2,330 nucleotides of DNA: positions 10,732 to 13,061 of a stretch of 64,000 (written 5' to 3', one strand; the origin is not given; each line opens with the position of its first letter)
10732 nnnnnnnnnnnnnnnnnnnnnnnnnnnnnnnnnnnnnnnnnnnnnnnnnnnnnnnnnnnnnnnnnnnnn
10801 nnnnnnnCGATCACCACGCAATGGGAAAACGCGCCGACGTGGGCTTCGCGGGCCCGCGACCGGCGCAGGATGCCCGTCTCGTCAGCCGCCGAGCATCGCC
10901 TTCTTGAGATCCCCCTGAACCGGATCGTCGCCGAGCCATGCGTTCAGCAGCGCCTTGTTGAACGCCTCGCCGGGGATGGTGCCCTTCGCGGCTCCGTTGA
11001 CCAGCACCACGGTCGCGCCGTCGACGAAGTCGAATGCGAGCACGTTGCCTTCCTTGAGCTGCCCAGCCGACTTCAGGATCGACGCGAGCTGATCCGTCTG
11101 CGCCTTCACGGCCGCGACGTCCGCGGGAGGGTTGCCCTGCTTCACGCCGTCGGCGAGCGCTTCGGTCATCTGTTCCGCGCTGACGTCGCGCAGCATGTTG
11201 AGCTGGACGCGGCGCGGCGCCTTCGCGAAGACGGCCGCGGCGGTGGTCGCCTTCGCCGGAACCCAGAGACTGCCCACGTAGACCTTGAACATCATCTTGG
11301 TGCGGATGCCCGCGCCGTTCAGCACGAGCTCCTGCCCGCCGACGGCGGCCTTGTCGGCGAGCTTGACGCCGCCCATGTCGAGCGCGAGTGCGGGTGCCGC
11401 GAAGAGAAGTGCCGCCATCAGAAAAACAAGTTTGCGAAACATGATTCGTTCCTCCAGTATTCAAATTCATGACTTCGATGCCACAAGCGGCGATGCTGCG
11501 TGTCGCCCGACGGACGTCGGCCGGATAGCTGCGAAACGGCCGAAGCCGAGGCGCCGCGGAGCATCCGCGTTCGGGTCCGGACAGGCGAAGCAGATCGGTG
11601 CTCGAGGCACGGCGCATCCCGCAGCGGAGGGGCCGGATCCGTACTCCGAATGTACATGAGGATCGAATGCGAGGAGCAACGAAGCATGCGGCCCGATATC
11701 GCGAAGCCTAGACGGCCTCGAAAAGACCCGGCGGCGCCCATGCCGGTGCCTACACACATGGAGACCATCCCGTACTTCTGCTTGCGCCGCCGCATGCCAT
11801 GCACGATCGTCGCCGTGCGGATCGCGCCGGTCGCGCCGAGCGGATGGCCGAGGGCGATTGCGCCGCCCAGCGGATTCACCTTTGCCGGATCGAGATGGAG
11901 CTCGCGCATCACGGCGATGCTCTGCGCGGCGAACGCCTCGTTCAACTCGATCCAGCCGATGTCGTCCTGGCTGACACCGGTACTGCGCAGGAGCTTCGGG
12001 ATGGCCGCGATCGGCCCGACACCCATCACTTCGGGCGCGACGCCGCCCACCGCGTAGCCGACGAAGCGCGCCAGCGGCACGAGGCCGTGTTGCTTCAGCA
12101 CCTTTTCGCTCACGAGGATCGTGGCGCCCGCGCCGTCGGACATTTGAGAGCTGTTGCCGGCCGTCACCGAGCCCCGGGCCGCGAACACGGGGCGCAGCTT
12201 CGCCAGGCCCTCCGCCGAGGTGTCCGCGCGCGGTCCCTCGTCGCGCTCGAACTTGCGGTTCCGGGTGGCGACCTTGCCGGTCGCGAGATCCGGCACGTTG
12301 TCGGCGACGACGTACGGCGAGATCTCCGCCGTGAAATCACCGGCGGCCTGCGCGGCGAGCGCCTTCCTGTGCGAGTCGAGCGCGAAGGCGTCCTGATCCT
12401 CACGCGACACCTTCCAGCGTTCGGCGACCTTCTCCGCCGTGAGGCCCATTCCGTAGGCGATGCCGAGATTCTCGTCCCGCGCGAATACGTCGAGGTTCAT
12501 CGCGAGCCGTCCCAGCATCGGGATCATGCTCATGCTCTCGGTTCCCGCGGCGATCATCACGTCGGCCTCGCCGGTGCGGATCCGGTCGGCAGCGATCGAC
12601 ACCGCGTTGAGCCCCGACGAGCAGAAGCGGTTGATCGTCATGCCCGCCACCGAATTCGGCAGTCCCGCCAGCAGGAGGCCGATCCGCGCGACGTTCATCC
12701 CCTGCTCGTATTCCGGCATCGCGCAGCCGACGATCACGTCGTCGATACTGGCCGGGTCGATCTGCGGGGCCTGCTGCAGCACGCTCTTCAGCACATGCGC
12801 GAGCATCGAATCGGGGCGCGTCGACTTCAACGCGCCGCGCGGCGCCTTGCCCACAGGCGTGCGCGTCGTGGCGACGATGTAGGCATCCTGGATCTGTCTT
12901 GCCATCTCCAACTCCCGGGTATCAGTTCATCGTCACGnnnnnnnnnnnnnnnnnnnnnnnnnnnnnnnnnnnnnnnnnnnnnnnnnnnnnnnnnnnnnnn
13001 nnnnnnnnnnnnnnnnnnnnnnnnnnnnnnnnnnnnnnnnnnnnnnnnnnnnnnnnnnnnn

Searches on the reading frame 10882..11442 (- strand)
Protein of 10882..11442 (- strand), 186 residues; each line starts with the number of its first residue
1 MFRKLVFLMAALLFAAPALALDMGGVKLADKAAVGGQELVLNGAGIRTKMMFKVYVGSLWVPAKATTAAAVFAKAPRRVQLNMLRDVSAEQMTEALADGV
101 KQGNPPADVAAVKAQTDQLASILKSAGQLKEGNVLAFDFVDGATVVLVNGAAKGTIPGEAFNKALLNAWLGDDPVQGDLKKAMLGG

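Call 30: search_protein_families(library=pfam, proteins=[window:10882-11442:-], max_evalue=0.00001)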
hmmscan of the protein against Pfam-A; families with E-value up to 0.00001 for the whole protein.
window:10882-11442:- (186 aa): 1 family
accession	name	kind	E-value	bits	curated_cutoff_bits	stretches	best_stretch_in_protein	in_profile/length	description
PF16036.10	Chalcone_3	-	1.1e-47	162.6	27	1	21-185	2-165/165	Chalcone isomerase-like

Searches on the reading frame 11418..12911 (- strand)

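Call 30: search_protein_families(library=pfam, proteins=[window:11418-12911:-], max_evalue=0.00001)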
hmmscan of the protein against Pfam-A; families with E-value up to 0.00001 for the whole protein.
window:11418-12911:- (497 aa): 3 families
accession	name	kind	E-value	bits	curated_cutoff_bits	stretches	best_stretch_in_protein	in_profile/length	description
PF00108.29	Thiolase_N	-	4.6e-71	239.7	26.4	1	11-269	2-259/260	Thiolase, N-terminal domain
PF02803.24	Thiolase_C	-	5.3e-41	139.6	27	1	279-394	3-118/123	Thiolase, C-terminal domain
PF00109.32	ketoacyl-synt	-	7.2e-07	29.5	20.8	1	92-128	169-205/252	Beta-ketoacyl synthase, N-terminal domain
